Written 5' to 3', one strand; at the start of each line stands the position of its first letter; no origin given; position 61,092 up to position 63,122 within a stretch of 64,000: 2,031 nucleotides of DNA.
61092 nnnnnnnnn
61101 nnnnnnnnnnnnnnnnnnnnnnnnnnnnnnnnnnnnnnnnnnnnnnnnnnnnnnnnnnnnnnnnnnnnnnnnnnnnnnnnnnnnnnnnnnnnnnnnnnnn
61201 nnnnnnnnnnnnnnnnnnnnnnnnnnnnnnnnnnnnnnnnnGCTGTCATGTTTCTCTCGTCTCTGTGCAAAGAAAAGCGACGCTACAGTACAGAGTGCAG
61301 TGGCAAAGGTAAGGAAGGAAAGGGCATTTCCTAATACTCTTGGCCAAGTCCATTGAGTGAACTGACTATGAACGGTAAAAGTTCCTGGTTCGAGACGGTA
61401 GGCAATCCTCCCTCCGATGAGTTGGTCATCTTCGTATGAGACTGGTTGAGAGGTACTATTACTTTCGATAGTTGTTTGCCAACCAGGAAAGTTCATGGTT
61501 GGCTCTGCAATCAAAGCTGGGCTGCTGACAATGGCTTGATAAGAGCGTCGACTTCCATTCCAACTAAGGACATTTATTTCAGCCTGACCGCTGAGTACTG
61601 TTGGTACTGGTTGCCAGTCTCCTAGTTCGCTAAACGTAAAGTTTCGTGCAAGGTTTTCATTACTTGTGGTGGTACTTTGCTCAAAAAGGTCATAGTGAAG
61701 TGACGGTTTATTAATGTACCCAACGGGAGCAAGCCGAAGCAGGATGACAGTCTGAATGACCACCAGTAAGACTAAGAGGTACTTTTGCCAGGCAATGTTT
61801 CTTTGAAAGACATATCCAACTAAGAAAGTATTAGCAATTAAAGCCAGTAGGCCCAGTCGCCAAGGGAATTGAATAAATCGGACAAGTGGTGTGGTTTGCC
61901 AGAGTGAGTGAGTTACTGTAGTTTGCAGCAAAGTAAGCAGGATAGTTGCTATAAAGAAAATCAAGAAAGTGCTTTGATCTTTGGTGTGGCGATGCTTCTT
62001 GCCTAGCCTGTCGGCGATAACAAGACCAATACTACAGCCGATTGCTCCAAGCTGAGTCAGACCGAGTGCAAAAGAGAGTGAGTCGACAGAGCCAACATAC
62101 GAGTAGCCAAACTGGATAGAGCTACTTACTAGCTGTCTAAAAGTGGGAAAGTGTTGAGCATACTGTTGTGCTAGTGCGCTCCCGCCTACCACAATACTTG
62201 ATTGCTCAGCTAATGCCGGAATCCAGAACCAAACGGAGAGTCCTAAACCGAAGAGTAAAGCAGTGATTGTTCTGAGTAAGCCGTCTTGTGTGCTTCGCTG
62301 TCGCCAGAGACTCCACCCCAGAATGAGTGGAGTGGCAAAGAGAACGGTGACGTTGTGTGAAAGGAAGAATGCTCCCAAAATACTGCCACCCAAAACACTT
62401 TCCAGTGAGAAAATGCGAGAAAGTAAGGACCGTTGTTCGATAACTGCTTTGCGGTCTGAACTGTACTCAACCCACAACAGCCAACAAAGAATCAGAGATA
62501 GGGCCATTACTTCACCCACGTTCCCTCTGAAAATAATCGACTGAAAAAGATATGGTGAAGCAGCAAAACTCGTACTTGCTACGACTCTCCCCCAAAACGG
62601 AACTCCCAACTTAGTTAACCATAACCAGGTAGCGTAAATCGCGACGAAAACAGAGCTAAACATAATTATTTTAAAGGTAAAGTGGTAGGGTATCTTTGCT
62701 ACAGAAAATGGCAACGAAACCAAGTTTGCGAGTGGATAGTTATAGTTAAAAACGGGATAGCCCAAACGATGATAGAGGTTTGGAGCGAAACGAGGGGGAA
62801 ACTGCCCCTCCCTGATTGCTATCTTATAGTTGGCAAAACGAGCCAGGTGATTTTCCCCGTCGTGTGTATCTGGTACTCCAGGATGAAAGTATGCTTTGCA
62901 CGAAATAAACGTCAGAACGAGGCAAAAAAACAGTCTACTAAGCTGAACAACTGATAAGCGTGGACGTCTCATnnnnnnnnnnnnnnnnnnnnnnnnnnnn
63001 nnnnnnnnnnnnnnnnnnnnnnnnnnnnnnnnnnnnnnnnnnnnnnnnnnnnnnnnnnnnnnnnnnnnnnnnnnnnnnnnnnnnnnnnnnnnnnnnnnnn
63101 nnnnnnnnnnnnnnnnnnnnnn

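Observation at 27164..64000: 37-kb envelope glycosylation locus unusually rich in GT-C membrane glycosyltransferases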

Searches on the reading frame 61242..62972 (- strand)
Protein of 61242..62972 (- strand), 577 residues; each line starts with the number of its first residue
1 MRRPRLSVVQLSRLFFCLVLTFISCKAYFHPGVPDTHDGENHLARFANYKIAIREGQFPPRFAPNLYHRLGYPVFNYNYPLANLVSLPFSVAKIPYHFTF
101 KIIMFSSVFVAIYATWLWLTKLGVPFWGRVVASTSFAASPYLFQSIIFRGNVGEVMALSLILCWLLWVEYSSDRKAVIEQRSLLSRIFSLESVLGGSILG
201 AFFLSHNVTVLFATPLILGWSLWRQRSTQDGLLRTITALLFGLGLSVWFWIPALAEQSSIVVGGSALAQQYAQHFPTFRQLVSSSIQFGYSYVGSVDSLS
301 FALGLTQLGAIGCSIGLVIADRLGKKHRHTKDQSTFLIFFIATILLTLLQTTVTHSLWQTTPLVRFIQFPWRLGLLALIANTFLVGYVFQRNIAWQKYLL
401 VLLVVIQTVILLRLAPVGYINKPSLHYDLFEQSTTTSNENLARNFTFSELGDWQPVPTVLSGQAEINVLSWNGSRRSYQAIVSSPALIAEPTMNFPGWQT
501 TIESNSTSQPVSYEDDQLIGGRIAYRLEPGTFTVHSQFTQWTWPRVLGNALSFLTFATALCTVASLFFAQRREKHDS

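Call 6: search_protein_families(library=pfam, proteins=[window:61242-62972:-], max_evalue=0.01)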
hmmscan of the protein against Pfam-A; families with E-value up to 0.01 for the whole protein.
window:61242-62972:- (577 aa): 0 families

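Call 15: search_protein_families(library=pfam, proteins=[window:61242-62972:-], max_evalue=10)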
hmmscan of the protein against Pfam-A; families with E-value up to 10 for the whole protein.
window:61242-62972:- (577 aa): 0 families

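Call 16: search_protein_families(library=ncbifam, proteins=[window:61242-62972:-], max_evalue=1)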
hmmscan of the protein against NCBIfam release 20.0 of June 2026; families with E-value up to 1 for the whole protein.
window:61242-62972:- (577 aa): 1 family
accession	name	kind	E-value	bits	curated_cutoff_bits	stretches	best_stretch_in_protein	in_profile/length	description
TIGR04505.1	PtsS_plasma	equivalog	0.21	11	175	1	237-298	9-68/334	phosphate ABC transporter substrate-binding protein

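Call 18: search_solved_structures(query=window:61242-62972:-, max_evalue=10)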
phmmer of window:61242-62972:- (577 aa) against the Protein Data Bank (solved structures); distinct sequences matched with E-value up to 10: 0.

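Call 20: find_homologous_proteins(query=window:61242-62972:-, max_evalue=0.001)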
Query window:61242-62972:- (577 aa): 452 proteins with E <= 0.001 among 8000 candidates; the best 120 are listed.
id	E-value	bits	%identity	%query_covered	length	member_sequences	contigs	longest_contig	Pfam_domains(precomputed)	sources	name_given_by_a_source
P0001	0.0e+0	1301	100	100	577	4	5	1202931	-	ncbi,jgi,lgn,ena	-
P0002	9.7e-191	653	52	97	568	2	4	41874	-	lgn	-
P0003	9.4e-190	650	53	97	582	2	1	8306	-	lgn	-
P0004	1.3e-187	643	50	100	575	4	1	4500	-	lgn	-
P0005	1.9e-187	642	50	99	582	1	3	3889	-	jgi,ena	-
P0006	1.2e-184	633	49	100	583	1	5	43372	-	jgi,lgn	-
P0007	3.0e-184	632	50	99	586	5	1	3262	-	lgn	-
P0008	3.8e-184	632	50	100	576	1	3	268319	-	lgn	-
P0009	1.8e-183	629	49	100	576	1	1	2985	-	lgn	-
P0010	3.2e-182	625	49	97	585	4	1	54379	-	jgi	jgi:hypothetical protein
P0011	8.3e-182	624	50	97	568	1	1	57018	-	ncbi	-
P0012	7.7e-181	621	48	99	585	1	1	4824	-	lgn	-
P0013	5.6e-180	618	48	100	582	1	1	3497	-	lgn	-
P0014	1.5e-176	606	49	100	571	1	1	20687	-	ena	-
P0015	2.2e-171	589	46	97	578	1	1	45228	-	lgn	-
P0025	5.8e-143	496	45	99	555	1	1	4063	PF10131.16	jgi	jgi:hypothetical protein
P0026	2.3e-142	494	45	98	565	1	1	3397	PF10131.16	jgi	jgi:hypothetical protein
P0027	2.8e-142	493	44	97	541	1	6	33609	PF10131.16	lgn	-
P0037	2.2e-138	480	44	93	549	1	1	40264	PF10131.16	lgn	-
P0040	1.6e-137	478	42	97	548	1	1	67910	PF10131.16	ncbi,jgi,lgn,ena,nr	ncbi:MAG: 6-pyruvoyl-tetrahydropterin synthase-related protein [Candidatus Pacebacteria bacterium]|n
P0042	4.7e-137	476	43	95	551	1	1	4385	PF11847.14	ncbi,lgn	-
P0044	1.3e-136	475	46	94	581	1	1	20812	PF10131.16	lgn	-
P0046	1.1e-135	472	43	93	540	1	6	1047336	PF10131.16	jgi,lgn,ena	jgi:hypothetical protein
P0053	1.6e-133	464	43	96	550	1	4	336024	PF10131.16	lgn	-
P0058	2.5e-132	460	42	92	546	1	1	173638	PF10131.16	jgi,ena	jgi:hypothetical protein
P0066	6.5e-131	456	43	95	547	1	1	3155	PF10131.16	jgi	-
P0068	8.0e-131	455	42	95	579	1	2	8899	PF10131.16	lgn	-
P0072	2.0e-130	454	43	93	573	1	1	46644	PF10131.16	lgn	-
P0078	1.3e-129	452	42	97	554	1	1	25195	PF10131.16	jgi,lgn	-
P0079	2.2e-129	451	43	92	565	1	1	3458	PF10131.16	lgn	-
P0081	3.4e-129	450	45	92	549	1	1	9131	PF10131.16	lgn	-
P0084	7.0e-129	449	45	92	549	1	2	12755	PF11847.14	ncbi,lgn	-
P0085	1.3e-128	448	43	90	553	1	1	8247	PF10131.16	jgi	jgi:hypothetical protein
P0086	2.2e-128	447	42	97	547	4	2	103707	PF10131.16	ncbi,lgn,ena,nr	ncbi:MAG: hypothetical protein GW947_02475 [Candidatus Pacebacteria bacterium]|nr:hypothetical prote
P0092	2.9e-127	444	42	94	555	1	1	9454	PF10131.16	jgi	jgi:hypothetical protein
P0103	1.1e-125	439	43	94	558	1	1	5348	PF10131.16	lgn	-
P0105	3.5e-125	437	43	94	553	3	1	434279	PF10131.16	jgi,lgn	-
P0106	4.0e-125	437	41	96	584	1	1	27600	PF10131.16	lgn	-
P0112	2.6e-124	434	44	92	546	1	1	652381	PF11847.14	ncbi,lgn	ncbi:MAG: hypothetical protein ACOZAK_02260 [Patescibacteria group bacterium]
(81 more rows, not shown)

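Call 26: search_solved_structures(query=A1, max_evalue=10)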
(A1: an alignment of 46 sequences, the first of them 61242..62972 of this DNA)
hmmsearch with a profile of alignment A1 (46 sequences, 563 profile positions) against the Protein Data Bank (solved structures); distinct sequences matched with E-value up to 10: 0.

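Call 28: find_encoding_contigs(protein=window:61242-62972:-, flank=10000, max_places=4)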
Protein window:61242-62972:- (577 aa): 14 contigs read that carry it; 4 places shown.
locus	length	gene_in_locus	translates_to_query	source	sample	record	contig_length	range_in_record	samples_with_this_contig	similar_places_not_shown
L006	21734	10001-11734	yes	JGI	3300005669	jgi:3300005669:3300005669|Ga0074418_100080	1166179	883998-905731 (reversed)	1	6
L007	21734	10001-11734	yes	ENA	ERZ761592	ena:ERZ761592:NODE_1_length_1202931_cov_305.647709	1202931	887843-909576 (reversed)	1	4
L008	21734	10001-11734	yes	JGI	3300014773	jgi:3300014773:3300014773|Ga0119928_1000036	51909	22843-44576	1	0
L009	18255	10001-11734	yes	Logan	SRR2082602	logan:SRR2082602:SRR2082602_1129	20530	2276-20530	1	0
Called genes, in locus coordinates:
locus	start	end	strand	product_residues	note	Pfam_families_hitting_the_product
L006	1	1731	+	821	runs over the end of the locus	-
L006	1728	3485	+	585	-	-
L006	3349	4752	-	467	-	-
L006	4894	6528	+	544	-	-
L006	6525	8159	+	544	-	PF13231:PMT_2 (weak)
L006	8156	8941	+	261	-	PF00535:Glycos_transf_2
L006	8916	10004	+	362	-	PF13439:Glyco_transf_4, PF00534:Glycos_transf_1, PF13692:Glyco_trans_1_4, PF20706:GT4-conflict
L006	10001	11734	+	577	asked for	-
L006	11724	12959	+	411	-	-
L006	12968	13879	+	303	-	PF01073:3Beta_HSD, PF01370:Epimerase, PF04321:RmlD_sub_bind, PF05368:NmrA (weak), PF13460:NAD_binding_10, PF16363:GDP_Man_Dehyd, PF02719:Polysacc_synt_2, PF07993:NAD_binding_4 (weak)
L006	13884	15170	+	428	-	PF01943:Polysacc_synt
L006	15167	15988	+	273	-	PF00535:Glycos_transf_2, PF10111:Glyco_tranf_2_2 (weak), PF13641:Glyco_tranf_2_3 (weak)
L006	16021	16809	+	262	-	PF00535:Glycos_transf_2, PF10111:Glyco_tranf_2_2, PF13641:Glyco_tranf_2_3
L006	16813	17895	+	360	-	PF13524:Glyco_trans_1_2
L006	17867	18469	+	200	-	PF13489:Methyltransf_23, PF08241:Methyltransf_11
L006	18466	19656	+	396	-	PF00534:Glycos_transf_1, PF13692:Glyco_trans_1_4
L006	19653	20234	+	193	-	PF00132:Hexapep, PF14602:Hexapep_2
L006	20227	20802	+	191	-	PF13489:Methyltransf_23, PF08242:Methyltransf_12 (faint), PF01209:Ubie_methyltran (weak), PF08241:Methyltransf_11, PF13649:Methyltransf_25 (weak), PF13847:Methyltransf_31 (weak)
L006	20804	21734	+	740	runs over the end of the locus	PF11847:GT-C_AftD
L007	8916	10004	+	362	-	PF13439:Glyco_transf_4, PF00534:Glycos_transf_1, PF13692:Glyco_trans_1_4, PF20706:GT4-conflict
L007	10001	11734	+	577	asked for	-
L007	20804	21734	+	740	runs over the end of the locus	PF11847:GT-C_AftD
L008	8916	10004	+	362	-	PF13439:Glyco_transf_4, PF00534:Glycos_transf_1, PF13692:Glyco_trans_1_4, PF20706:GT4-conflict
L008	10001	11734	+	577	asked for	-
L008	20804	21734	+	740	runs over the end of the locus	PF11847:GT-C_AftD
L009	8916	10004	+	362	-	PF13439:Glyco_transf_4, PF00534:Glycos_transf_1, PF13692:Glyco_trans_1_4, PF20706:GT4-conflict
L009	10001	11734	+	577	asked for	-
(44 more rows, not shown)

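Call 34: predict_structure(alignment_id=A1)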
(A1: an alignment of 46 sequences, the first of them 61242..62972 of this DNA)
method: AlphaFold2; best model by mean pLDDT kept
length: 577 residues; sequences in the alignment: 46
mean_pLDDT: 86.5   pTM: 0.90
mean pLDDT of the five models: 86.5, 86.1, 86.0, 84.6, 84.4
residues with pLDDT >= 90: 330; 70-90: 172; 50-70: 58; < 50: 17
segments of 3 or more residues with pLDDT < 50: 1-3, 289-298, 435-437
pLDDT, mean of each block of 10 residues (from residue 1): 72 96 95 86 85 84 60 62 93 95 98 98 97 97 91 96 97 70 86 96 93 94 91 94 95 82 61 81 64 44 90 95 75 92 95 89 78 93 97 96 96 89 82 53 68 80 95 89 95 87 93 90 94 92 91 96 90 83
secondary structure, 60 per line:
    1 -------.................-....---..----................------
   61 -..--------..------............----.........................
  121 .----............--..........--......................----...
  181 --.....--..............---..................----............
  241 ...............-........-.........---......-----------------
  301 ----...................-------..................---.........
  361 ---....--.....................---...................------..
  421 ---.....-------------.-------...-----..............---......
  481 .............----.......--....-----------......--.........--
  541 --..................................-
elements in order: H8-24 H26-29 H39-54 H80-91 H96-121 H126-137 H140-149 H152-173 H183-187 H190-203 H207-224 H229-255 H261-264 H266-274 H278-283 H305-323 H331-348 H352-360 H364-367 H370-390 H394-412 H424-428 E458-471 E475-493 E498-504 E507-510 E522-527 E530-538 H543-576

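Call 38: fold_search(model_id=the predicted structure, library=pdb)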
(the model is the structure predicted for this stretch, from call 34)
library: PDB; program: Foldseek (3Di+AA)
matches with E <= 10: 521; with E <= 0.001: 6
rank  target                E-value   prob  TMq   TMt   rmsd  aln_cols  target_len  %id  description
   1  8agb_A                3.3e-04  1.00  0.43  0.39  11.9       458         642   13  Structure of yeast oligosaccharylransferase complex with lipid-linked oligosaccharide bound (released 2022-12-07)
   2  6w98_A                4.1e-04  1.00  0.44  0.21   6.1       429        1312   15  Single-Particle Cryo-EM Structure of Arabinofuranosyltransferase AftD from Mycobacteria (released 2020-05-13)
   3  5f15                  6.0e-04  1.00  0.27  0.29  20.2       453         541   13  Crystal Structure of ArnT from Cupriavidus metallidurans bound to Undecaprenyl phosphate (released 2016-02-17)
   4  5ezm                  6.0e-04  1.00  0.26  0.27  20.3       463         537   13  Crystal Structure of ArnT from Cupriavidus metallidurans in the apo state (released 2016-02-17)
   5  9i5k_A                7.5e-04  1.00  0.42  0.48  12.3       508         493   11  Structure of the Chaetomium thermophilum Pmt4 homodimer (C2 symmetry) (released 2025-12-24)
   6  7oci_F                8.5e-04  1.00  0.41  0.38  11.5       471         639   12  Cryo-EM structure of yeast Ost6p containing oligosaccharyltransferase complex (released 2022-02-16)
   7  8age_A                1.8e-03  1.00  0.44  0.40  10.8       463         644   11  Structure of yeast oligosaccharylransferase complex with acceptor peptide bound (released 2022-12-07)
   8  6wbx                  1.9e-03  1.00  0.43  0.22   6.8       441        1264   16  Single-Particle Cryo-EM Structure of Arabinofuranosyltransferase AftD from Mycobacteria, Mutant R1389S Class 1 (released 2020-05-13)
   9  3wak                  1.9e-03  1.00  0.41  0.29  13.3       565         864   12  Crystal structure of the Archaeoglobus fulgidus oligosaccharyltransferase (O29867_ARCFU) in the apo form (released 2013-10-30)
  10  5gmy_A                1.9e-03  1.00  0.44  0.31  11.3       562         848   13  Crystal structure of the Archaeoglobus fulgidus oligosaccharyltransferase (O29867_ARCFU) tethered with an acceptor pep (released 2017-02-01)
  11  6s7t_A                3.3e-03  1.00  0.38  0.32  17.8       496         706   14  Cryo-EM structure of human oligosaccharyltransferase complex OST-B (released 2019-12-18)
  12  8b6l_I                3.9e-03  1.00  0.36  0.31  20.1       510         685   12  Subtomogram average of the human Sec61-TRAP-OSTA-translocon (released 2022-12-07)
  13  6wby                  4.2e-03  1.00  0.41  0.20   7.9       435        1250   16  Single-Particle Cryo-EM Structure of Arabinofuranosyltransferase AftD from Mycobacteria, Mutant R1389S Class 2 (released 2020-05-13)
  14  3waj                  5.3e-03  1.00  0.37  0.28  15.0       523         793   12  Crystal structure of the Archaeoglobus fulgidus oligosaccharyltransferase (O29867_ARCFU) complex with Zn and sulfate (released 2013-10-30)
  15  6p25_A                6.8e-03  1.00  0.30  0.24   7.6       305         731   15  Structure of S. cerevisiae protein O-mannosyltransferase Pmt1-Pmt2 complex bound to the sugar donor and a peptide acce (released 2019-07-10)
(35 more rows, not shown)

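Call 41: find_related_loci(query=A1, collection=genome_contigs, flank=10000)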
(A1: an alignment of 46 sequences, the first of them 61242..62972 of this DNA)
Query A1 (577 aa) in genome_contigs; peptide patterns used: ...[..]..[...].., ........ (x = any residue, [..] = any of these).
481 stretches matched a pattern; 351 encode a relative of the query (tblastn E <= 1e-3); the best 80 are kept; 80 distinct loci.
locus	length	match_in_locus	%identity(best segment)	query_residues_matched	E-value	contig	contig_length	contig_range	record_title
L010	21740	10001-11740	50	1-574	0e+0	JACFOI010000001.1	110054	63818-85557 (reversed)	MAG: Patescibacteria group bacterium isolate BROCD046 NODE_205_length_110054_cov_8.181793, whole genome shotgun sequence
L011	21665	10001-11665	50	14-574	0e+0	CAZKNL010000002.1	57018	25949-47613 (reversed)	MAG TPA_asm: uncultured Pseudomonadales bacterium isolate SRP200132_co2_242 genome assembly, contig: NODE_329_length_570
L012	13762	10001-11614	42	26-573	1e-142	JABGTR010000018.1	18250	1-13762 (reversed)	MAG: Candidatus Paceibacterota bacterium isolate SI034_bin135 k141_2515068, whole genome shotgun sequence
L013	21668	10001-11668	43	1-564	9e-142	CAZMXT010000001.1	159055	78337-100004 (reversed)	MAG TPA_asm: uncultured Pseudomonadales bacterium isolate SRP128246_co1_515 genome assembly, contig: NODE_25_length_1590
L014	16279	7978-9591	43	26-574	6e-141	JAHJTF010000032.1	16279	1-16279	MAG: Patescibacteria group bacterium isolate OS_PC_MetaG.mb.40 OS_PC_MetaG.mb.40_k141_610300, whole genome shotgun seque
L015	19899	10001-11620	42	11-570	4e-137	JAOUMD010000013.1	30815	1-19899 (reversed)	MAG: Candidatus Paceibacterota bacterium isolate 8_1_July_SF_Bin25 8_1_July_SF_Bin25_scaffold_389_c1, whole genome shotg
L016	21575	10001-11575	44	21-555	1e-136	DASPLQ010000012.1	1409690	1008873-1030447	MAG TPA_asm: Vitreimonas sp. isolate SMAG_U12069 k141_91001, whole genome shotgun sequence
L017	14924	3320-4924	40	16-563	2e-136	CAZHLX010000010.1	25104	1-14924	MAG TPA_asm: uncultured Pseudomonadales bacterium isolate SRP167671_co2_247 genome assembly, contig: NODE_2656_length_25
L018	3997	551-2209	42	8-574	1e-138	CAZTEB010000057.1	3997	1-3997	MAG TPA_asm: uncultured Pseudomonadales bacterium isolate SRP334346_co1_115 genome assembly, contig: NODE_17784_length_3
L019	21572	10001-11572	43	25-564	1e-133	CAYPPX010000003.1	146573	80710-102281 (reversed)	MAG TPA_asm: uncultured Pseudomonadales bacterium isolate SRP093185_co1_36 genome assembly, contig: NODE_15_length_14657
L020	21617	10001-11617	41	17-574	5e-134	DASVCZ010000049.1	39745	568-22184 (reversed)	MAG TPA_asm: Patescibacteria group bacterium isolate SMAG_U2020 k141_1658300, whole genome shotgun sequence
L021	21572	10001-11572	42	21-556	1e-133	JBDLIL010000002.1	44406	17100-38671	MAG: Patescibacteria group bacterium isolate MAG029 MAG029_2, whole genome shotgun sequence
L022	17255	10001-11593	42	17-556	1e-132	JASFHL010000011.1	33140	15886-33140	MAG: Candidatus Woesebacteria bacterium isolate D0608M20metaG_Bin_4550 D0608M20metaG_FD_scaffold_83_c1, whole genome sho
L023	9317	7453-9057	42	16-549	4e-129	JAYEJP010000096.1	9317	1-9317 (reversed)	MAG: Patescibacteria group bacterium isolate MAG160 MAG160_96, whole genome shotgun sequence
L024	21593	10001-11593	42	25-572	7e-129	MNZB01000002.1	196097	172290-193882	MAG: Candidatus Pacebacteria bacterium CG2_30_36_39 cg2_3.0_scaffold_6_c, whole genome shotgun sequence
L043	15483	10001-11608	40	11-575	1e-115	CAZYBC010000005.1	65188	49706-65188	MAG TPA_asm: uncultured Pseudomonadales bacterium isolate SRP263991_co1_159 genome assembly, contig: NODE_353_length_651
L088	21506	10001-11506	38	34-554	1e-105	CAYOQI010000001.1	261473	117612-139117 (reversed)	MAG TPA_asm: uncultured Pseudomonadales bacterium isolate SRP286056_co1_770 genome assembly, contig: NODE_15_length_2614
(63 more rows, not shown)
